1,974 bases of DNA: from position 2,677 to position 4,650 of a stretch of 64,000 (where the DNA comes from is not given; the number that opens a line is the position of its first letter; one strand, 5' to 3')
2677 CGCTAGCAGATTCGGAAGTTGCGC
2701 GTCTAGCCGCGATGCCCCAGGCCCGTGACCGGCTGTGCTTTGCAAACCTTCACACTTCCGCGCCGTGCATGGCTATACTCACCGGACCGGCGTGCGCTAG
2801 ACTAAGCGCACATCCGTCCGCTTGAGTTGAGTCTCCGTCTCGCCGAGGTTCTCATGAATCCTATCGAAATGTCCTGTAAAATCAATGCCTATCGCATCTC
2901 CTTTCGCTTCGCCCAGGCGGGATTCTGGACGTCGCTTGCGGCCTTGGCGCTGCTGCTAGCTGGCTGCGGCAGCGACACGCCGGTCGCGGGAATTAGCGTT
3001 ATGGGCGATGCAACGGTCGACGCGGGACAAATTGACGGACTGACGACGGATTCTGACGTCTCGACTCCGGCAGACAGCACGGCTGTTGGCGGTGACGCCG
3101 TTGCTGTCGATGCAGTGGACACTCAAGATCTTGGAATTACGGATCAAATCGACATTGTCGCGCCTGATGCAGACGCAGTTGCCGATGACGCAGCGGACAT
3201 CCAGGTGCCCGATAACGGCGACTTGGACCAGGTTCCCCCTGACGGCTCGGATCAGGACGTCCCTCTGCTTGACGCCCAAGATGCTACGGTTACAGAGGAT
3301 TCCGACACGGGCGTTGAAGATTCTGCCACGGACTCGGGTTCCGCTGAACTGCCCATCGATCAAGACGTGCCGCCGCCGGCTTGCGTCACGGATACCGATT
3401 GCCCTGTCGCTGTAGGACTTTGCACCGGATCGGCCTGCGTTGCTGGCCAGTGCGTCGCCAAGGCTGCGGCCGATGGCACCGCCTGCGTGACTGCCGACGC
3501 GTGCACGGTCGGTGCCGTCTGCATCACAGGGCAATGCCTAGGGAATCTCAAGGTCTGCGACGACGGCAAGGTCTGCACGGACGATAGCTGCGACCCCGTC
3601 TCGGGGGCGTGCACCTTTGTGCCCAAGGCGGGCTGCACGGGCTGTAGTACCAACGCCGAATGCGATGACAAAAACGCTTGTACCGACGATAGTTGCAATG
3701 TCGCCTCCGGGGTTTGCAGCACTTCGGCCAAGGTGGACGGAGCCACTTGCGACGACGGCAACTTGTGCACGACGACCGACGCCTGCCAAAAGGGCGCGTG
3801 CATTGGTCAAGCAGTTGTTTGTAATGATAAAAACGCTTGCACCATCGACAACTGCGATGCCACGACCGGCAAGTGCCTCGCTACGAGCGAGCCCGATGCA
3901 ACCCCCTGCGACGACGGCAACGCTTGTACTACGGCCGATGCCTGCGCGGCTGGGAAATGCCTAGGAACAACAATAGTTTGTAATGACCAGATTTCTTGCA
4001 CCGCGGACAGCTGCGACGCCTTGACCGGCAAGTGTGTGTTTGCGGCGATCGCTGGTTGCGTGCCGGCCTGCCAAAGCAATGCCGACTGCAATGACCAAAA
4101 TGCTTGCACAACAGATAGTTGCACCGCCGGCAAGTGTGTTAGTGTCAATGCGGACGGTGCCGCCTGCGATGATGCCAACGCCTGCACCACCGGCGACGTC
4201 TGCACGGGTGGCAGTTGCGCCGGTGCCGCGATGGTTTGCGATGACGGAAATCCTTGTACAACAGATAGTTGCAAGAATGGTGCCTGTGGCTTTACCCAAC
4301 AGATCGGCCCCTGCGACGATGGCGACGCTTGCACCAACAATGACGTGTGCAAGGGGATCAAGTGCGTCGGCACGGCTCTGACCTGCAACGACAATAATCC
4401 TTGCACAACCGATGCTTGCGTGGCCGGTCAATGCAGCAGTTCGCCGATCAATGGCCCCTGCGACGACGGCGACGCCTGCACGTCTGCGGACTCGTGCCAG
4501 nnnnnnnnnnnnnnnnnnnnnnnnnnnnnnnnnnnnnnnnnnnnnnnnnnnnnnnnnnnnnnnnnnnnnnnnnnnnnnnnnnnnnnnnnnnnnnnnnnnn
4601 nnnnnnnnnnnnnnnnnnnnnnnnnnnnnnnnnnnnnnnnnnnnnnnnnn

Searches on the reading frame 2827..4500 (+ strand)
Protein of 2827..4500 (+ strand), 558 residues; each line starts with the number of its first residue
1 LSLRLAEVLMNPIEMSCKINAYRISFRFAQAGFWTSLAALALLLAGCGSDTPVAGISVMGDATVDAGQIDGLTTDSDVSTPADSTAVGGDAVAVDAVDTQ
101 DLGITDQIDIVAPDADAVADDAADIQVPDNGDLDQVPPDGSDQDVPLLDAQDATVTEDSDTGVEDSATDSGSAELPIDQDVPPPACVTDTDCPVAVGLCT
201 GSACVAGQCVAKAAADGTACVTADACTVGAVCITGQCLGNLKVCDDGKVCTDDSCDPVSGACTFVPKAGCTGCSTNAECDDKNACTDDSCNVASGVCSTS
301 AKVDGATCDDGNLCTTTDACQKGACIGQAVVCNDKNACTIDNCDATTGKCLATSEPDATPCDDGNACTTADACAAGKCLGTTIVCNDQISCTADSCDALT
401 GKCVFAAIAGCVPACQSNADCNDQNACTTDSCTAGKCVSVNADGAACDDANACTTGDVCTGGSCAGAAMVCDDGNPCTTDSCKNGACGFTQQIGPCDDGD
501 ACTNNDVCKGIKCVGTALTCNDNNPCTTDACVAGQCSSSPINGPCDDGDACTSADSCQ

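Call 49: search_protein_families(library=pfam, proteins=[window:2827-4500:+], max_evalue=0.01)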
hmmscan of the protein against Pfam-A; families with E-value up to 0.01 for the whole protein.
window:2827-4500:+ (558 aa): 1 family
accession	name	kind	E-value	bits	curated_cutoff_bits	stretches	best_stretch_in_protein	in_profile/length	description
PF00526.23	Dicty_CTDC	-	1.5e-30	105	27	6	332-351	2-20/24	Dictyostelium (slime mold) repeat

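Call 50: search_protein_families(library=ncbifam, proteins=[window:2827-4500:+], max_evalue=0.01)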
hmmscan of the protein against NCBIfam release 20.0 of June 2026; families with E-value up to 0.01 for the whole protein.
window:2827-4500:+ (558 aa): 0 families
